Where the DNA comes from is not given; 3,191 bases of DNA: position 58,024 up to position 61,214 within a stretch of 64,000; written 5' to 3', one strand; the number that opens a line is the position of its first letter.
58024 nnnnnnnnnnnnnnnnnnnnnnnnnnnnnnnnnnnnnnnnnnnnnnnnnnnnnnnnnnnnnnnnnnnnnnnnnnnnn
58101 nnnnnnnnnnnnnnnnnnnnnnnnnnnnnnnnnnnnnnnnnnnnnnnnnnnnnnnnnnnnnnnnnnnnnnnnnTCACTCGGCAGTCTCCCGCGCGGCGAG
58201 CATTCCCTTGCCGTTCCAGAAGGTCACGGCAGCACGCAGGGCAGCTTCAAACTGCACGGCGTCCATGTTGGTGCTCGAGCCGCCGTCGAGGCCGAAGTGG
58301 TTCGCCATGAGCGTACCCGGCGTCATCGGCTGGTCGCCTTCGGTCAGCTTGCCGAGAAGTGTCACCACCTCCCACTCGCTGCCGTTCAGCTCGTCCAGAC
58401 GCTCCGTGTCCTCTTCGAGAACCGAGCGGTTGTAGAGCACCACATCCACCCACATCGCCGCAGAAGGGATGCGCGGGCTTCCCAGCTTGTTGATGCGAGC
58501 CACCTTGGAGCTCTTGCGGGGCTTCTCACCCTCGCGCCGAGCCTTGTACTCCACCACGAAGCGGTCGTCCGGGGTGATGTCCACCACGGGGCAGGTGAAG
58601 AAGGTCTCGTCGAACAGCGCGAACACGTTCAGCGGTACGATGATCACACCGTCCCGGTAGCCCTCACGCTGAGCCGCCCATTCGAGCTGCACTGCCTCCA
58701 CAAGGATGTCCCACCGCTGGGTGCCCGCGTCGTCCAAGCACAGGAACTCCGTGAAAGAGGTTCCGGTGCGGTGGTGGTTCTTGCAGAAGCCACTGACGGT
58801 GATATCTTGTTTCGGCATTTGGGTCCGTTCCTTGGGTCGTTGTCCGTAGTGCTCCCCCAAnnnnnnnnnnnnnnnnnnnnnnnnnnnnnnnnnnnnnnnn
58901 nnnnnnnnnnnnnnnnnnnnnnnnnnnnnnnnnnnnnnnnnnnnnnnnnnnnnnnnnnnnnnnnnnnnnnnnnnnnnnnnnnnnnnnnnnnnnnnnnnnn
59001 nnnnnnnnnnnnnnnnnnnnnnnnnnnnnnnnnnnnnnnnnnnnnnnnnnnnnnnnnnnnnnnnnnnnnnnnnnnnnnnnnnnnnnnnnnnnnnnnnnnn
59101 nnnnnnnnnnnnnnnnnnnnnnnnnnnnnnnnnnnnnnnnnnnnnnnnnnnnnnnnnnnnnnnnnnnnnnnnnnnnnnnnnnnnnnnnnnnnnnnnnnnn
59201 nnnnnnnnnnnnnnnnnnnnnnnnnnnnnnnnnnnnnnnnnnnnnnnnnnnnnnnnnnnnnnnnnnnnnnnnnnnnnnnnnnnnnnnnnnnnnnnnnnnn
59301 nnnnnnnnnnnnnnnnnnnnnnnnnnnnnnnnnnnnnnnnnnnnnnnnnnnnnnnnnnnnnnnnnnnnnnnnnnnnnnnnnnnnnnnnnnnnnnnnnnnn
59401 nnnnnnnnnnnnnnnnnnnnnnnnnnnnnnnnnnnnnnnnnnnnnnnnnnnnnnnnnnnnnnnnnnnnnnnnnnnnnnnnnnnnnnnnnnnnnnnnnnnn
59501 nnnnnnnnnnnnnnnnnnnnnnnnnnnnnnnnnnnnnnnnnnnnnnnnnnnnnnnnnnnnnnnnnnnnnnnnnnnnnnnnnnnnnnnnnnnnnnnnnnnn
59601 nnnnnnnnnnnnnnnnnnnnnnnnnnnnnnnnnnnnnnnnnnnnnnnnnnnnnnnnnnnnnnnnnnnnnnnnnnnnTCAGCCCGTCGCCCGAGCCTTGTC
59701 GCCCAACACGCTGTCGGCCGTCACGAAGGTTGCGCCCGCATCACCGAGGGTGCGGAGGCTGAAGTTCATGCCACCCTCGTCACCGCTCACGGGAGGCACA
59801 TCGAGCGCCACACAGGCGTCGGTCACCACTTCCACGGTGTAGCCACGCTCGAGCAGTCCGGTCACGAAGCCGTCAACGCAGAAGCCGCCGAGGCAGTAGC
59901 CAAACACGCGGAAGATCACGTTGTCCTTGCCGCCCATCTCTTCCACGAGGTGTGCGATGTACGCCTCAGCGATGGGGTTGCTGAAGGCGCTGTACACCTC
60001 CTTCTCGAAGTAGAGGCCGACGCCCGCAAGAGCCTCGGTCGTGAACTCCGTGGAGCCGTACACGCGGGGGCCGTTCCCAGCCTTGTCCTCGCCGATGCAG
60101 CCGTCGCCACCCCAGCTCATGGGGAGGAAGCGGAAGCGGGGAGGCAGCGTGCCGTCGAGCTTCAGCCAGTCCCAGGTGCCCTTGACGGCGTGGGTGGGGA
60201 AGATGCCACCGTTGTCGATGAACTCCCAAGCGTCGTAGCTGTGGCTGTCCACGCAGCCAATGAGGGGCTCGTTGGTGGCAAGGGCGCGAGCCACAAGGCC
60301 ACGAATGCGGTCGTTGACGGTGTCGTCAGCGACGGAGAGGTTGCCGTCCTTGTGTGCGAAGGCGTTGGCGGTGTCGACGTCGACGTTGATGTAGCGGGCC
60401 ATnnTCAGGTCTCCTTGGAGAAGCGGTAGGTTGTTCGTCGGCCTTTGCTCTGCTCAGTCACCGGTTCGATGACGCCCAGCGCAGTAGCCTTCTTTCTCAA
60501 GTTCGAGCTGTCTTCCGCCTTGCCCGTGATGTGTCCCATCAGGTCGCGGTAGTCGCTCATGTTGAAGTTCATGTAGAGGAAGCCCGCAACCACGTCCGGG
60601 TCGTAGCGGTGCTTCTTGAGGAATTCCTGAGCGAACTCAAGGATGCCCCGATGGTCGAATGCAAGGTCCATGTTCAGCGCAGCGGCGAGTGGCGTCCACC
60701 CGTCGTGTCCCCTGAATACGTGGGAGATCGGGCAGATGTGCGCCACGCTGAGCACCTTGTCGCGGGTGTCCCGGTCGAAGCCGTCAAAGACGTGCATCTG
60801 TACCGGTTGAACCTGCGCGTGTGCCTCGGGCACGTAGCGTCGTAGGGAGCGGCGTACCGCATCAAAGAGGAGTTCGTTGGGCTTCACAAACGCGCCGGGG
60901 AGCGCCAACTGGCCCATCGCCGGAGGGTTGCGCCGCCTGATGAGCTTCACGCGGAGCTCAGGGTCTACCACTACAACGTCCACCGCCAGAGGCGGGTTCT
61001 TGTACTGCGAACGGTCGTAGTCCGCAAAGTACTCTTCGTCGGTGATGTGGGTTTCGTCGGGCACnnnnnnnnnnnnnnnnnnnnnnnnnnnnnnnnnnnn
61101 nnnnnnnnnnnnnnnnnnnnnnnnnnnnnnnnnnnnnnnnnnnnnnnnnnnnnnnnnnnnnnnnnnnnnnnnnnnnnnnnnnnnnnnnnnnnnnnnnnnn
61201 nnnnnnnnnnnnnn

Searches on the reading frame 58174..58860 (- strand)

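Call 95: search_protein_families(library=pfam, proteins=[window:58174-58860:-], max_evalue=0.05)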
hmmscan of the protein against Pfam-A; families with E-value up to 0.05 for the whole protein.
window:58174-58860:- (228 aa): 1 family
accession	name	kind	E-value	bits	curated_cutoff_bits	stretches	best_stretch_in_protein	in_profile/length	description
PF11539.13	DUF3228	-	1.5e-11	44.7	25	1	86-216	60-189/194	Protein of unknown function (DUF3228)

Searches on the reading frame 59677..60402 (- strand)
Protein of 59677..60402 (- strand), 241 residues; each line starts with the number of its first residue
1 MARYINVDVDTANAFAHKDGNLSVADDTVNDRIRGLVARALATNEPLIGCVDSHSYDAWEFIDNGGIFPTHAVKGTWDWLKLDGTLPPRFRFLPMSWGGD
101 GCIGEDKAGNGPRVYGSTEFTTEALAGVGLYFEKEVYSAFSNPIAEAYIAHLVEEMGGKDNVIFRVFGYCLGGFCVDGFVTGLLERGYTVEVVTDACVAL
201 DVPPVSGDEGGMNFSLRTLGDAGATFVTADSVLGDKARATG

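Call 7: search_protein_families(library=pfam, proteins=[window:59677-60402:-], max_evalue=0.001)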
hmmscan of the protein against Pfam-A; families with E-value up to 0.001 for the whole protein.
window:59677-60402:- (241 aa): 1 family
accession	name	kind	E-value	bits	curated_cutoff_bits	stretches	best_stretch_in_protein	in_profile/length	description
PF00857.26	Isochorismatase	-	4.9e-08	33.7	27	1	132-227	91-171/175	Isochorismatase domain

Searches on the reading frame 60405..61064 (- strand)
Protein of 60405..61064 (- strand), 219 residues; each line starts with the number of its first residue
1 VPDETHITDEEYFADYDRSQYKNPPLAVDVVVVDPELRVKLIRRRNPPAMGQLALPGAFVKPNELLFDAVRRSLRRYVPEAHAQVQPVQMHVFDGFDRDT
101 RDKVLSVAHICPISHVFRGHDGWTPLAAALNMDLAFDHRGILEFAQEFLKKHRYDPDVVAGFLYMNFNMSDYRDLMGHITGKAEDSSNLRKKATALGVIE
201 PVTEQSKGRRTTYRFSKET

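Call 7: search_protein_families(library=pfam, proteins=[window:60405-61064:-], max_evalue=0.001)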
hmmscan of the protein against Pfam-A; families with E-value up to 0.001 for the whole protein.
window:60405-61064:- (219 aa): 2 families
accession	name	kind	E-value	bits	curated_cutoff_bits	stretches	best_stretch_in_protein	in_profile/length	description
PF00293.34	NUDIX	-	2.9e-05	24.5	21.1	1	25-99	3-81/134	NUDIX domain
PF21906.2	NrtR_WHD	-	0.00091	19.8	27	0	163-208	5-51/61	NrtR DNA-binding winged helix domain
